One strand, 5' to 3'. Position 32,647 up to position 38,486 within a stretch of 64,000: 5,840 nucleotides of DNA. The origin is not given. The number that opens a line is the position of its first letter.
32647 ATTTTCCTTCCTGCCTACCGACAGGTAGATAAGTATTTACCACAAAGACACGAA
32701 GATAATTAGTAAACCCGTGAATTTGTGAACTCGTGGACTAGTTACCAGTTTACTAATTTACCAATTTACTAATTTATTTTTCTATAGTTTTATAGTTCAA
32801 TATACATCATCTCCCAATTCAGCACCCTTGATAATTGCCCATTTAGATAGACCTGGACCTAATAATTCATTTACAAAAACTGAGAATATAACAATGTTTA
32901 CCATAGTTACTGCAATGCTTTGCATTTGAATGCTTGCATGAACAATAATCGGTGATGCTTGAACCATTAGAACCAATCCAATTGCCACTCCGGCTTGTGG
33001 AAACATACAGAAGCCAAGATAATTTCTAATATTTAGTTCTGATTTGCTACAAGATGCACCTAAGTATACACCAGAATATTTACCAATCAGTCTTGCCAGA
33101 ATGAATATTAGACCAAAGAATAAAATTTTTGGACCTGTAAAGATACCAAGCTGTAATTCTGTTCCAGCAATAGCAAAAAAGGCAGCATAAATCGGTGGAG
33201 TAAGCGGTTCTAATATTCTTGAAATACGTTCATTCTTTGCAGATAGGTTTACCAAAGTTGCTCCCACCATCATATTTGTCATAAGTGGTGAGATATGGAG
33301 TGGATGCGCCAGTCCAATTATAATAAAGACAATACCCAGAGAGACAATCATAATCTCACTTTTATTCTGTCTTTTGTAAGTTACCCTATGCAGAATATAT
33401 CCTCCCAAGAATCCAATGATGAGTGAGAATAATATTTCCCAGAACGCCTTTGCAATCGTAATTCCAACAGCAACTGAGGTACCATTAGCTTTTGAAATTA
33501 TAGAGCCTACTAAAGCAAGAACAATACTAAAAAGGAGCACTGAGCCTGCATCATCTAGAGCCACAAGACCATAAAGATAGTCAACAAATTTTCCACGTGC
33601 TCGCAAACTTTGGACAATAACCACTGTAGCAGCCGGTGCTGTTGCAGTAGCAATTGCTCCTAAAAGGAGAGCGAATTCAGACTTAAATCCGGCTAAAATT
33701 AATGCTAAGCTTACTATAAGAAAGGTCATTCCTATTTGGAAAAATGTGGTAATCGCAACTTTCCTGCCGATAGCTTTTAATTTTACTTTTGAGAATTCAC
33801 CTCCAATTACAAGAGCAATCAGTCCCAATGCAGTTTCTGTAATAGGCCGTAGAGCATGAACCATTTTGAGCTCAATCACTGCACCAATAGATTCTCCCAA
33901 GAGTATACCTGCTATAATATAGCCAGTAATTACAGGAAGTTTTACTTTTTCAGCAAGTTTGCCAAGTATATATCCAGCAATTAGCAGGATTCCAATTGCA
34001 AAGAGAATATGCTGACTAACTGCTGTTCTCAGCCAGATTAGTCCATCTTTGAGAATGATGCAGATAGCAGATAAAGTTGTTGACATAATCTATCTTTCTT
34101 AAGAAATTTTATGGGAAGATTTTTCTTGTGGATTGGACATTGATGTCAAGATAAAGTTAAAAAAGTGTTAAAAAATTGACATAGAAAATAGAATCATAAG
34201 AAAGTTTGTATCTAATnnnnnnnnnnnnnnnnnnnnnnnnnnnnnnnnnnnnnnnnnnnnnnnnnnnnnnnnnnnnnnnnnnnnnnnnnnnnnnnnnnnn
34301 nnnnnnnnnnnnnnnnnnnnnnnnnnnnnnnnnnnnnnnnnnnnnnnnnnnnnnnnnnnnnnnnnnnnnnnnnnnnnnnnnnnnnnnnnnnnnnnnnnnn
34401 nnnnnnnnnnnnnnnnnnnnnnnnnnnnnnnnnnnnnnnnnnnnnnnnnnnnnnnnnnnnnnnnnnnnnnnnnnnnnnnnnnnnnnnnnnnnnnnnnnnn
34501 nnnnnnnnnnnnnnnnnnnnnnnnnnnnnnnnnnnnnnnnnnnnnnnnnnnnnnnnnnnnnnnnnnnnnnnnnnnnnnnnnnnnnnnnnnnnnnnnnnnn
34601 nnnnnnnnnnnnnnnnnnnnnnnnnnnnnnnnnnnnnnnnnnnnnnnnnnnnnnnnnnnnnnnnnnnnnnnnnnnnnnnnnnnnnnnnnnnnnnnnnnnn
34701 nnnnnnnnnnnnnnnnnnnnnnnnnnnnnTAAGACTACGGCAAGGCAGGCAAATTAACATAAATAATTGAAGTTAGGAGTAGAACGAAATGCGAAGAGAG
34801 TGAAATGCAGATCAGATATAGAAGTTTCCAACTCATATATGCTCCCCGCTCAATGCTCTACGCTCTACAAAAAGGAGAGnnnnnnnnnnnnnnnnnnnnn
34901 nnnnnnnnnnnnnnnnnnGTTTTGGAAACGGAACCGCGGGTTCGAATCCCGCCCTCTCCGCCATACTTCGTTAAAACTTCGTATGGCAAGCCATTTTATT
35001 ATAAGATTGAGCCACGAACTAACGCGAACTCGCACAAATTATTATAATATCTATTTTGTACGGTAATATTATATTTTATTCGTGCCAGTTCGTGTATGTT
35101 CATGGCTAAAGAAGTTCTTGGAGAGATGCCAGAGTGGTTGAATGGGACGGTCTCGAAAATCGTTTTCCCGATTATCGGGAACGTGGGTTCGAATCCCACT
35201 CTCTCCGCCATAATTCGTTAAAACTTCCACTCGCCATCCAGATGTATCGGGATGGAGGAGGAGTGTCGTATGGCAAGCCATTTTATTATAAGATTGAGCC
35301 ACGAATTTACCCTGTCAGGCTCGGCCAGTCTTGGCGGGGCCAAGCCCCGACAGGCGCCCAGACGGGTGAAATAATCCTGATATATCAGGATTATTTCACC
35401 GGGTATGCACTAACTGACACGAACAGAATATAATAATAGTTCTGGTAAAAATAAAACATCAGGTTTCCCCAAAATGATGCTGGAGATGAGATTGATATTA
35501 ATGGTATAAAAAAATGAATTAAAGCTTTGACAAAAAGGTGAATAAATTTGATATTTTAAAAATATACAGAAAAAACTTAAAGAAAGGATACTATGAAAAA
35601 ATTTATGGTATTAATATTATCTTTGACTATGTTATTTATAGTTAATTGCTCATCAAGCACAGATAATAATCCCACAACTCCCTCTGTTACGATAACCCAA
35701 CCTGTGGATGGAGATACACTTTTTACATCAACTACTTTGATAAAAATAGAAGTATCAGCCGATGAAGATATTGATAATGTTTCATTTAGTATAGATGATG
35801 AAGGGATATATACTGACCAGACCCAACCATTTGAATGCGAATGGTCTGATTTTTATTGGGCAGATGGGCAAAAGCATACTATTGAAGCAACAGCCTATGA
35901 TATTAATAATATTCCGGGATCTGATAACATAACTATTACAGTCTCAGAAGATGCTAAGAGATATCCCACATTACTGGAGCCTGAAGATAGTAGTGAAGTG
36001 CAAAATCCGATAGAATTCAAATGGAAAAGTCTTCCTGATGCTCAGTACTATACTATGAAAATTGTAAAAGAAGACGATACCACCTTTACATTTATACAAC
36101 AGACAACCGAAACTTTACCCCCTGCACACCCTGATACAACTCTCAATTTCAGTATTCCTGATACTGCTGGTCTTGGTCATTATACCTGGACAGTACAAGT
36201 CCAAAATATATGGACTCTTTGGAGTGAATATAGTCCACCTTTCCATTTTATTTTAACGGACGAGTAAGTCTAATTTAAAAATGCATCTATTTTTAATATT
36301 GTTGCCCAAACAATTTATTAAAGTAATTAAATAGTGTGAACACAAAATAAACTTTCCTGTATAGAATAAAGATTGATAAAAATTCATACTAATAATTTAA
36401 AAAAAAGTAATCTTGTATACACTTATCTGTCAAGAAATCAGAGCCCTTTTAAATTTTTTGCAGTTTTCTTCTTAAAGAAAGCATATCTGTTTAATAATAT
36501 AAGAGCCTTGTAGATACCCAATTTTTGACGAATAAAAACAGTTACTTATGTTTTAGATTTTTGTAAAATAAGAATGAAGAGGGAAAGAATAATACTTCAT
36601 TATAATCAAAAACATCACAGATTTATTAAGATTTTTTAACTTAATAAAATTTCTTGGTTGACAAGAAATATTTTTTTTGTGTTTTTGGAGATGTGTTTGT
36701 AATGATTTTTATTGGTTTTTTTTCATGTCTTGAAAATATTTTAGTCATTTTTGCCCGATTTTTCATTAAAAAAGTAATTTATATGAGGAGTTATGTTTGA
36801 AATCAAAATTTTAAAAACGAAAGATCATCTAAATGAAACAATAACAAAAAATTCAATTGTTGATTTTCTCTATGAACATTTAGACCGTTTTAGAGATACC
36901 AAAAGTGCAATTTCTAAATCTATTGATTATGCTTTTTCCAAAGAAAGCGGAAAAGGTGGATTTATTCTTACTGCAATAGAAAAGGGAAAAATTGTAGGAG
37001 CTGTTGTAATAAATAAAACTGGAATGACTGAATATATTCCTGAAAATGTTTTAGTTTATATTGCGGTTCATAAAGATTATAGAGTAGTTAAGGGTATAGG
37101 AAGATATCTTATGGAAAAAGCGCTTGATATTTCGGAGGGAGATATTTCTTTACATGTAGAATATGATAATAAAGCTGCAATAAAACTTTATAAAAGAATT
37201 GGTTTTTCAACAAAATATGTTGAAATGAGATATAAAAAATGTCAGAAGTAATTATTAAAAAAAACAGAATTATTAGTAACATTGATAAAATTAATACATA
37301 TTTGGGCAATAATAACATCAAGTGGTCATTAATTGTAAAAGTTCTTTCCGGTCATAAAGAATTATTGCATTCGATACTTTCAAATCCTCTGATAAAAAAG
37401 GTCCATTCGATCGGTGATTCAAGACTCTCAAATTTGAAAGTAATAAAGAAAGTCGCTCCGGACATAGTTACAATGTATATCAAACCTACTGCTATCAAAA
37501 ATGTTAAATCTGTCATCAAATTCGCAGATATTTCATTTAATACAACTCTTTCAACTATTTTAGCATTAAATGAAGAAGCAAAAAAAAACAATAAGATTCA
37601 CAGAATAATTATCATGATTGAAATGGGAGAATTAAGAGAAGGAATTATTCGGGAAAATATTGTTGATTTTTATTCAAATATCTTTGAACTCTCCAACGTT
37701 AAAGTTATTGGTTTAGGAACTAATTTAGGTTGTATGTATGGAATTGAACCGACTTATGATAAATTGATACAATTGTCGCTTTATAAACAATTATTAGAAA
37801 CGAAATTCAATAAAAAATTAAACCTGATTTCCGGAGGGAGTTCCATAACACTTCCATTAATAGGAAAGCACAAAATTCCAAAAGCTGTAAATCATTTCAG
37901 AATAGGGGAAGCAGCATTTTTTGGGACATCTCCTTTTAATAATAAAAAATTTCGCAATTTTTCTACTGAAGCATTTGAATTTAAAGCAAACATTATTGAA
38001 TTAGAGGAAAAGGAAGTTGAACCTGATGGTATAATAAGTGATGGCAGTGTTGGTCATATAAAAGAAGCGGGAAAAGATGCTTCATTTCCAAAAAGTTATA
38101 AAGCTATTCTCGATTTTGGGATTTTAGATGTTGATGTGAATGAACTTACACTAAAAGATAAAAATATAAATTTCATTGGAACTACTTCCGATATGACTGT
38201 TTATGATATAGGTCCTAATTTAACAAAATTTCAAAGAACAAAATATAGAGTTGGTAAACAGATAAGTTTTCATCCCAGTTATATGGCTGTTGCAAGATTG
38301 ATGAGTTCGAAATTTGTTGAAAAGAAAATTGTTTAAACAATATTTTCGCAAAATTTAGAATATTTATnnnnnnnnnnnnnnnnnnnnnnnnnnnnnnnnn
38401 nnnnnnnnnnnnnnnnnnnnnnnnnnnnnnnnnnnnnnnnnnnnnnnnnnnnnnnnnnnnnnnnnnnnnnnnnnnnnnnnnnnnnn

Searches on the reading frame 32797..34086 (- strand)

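Call 78: search_protein_families(library=pfam, proteins=[window:32797-34086:-], max_evalue=0.00001)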
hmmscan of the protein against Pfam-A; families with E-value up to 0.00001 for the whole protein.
window:32797-34086:- (429 aa): 1 family
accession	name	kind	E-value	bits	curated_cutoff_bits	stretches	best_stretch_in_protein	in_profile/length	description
PF00999.27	Na_H_Exchanger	-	2.9e-30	105.8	26.2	1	35-405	5-364/375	Sodium/hydrogen exchanger, transmembrane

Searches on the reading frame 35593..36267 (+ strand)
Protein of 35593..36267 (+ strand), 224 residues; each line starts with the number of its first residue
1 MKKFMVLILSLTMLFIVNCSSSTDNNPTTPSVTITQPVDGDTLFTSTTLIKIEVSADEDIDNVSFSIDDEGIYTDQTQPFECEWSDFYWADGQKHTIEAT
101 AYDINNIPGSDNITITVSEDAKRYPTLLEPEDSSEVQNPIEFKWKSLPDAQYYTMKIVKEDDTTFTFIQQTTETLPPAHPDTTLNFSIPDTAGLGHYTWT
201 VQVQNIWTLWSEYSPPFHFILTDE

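Call 63: search_protein_families(library=pfam, proteins=[window:35593-36267:+], max_evalue=0.001)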
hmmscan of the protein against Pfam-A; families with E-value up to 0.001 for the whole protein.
window:35593-36267:+ (224 aa): 1 family
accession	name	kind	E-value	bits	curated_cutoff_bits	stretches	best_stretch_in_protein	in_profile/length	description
PF17957.7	Big_7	-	6e-12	46.5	24.1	1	30-99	1-70/70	Bacterial Ig domain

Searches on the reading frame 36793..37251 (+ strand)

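Call 63: search_protein_families(library=pfam, proteins=[window:36793-37251:+], max_evalue=0.001)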
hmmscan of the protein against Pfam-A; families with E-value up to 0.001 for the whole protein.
window:36793-37251:+ (152 aa): 4 families
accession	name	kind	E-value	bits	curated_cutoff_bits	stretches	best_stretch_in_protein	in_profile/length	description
PF00583.31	Acetyltransf_1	-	1.4e-14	54.8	20.7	1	44-138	23-116/116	Acetyltransferase (GNAT) family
PF13508.13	Acetyltransf_7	-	8.5e-12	45.7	27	1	57-139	4-83/84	Acetyltransferase (GNAT) domain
PF13673.13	Acetyltransf_10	-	7.7e-07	29.6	23.6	1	54-141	29-110/128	Acetyltransferase (GNAT) domain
PF08445.16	FR47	-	0.00011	22.5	22.1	1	91-143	28-82/86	FR47-like protein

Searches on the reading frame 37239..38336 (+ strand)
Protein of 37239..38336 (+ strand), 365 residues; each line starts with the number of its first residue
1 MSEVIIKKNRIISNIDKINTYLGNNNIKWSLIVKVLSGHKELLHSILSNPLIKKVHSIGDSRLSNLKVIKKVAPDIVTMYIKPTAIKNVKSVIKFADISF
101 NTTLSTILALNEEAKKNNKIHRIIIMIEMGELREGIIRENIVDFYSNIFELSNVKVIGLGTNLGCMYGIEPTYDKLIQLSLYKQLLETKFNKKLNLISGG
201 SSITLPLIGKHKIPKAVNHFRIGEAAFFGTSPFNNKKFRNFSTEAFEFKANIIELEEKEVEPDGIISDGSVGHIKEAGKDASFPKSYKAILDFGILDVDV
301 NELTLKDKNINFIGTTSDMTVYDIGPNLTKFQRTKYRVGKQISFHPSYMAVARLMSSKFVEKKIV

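Call 63: search_protein_families(library=pfam, proteins=[window:37239-38336:+], max_evalue=0.001)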
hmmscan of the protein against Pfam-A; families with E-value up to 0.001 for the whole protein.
window:37239-38336:+ (365 aa): 1 family
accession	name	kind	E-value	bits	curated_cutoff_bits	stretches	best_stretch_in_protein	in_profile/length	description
PF01168.26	Ala_racemase_N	-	4.3e-09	36.8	24.1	1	9-229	4-218/220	Alanine racemase, N-terminal domain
